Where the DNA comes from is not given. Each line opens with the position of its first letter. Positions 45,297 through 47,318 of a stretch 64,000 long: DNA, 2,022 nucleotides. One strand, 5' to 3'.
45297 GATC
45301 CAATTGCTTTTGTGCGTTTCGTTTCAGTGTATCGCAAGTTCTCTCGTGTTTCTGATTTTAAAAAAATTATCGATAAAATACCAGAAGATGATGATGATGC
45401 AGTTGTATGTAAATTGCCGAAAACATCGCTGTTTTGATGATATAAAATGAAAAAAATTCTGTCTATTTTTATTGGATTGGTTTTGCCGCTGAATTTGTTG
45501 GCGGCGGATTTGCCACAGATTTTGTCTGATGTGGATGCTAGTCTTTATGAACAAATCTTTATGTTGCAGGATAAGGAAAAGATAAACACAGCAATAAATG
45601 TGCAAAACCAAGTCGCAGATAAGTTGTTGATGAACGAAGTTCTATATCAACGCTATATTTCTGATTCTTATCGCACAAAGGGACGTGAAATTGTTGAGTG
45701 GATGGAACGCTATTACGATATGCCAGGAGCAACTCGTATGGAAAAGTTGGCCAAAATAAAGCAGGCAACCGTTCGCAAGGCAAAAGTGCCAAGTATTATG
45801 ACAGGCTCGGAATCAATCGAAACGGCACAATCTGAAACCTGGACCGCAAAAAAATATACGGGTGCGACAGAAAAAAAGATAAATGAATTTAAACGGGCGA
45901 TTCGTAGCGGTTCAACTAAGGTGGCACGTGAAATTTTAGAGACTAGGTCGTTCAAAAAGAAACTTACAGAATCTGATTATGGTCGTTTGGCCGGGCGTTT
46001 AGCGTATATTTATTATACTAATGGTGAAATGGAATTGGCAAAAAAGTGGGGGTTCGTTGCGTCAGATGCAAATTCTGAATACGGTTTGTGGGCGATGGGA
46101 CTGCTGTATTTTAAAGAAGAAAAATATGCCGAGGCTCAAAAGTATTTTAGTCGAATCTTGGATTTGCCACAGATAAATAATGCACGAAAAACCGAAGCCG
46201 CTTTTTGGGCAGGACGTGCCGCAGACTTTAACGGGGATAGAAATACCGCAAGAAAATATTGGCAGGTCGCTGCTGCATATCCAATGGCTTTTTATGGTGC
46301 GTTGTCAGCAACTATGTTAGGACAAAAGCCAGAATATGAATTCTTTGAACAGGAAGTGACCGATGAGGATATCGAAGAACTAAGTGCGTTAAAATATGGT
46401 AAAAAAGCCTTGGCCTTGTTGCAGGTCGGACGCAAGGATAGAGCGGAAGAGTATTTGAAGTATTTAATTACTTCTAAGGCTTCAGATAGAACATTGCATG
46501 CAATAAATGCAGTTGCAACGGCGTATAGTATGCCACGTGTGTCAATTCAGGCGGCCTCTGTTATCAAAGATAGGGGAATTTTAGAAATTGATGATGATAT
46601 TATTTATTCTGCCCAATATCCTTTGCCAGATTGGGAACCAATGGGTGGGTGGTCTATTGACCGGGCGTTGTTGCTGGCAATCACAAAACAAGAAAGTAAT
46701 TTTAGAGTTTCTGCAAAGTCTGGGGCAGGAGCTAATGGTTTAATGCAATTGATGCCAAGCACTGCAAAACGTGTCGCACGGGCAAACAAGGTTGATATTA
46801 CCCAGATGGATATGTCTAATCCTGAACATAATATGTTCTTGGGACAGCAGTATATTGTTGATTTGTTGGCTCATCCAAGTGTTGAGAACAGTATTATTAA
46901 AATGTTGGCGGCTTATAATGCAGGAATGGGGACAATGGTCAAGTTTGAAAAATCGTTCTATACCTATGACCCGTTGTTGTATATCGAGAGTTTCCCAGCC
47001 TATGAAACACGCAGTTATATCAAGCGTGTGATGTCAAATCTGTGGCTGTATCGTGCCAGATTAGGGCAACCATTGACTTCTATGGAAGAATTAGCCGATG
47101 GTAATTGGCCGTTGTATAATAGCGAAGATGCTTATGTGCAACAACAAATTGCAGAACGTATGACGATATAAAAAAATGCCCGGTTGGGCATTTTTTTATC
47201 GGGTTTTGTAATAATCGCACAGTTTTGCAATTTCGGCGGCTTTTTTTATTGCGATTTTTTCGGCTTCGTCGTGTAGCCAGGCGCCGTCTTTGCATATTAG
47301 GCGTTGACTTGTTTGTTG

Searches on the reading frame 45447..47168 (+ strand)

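Call 31: search_protein_families(library=pfam, proteins=[window:45447-47168:+], max_evalue=0.00001)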
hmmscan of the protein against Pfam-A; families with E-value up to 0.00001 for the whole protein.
window:45447-47168:+ (574 aa): 2 families
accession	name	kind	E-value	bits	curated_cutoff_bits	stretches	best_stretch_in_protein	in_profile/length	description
PF01464.25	SLT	-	1.1e-22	80.2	21.3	1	402-507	10-111/117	Transglycosylase SLT domain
PF13181.12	TPR_8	-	5.9e-06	26.5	25.7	0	215-240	5-30/34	Tetratricopeptide repeat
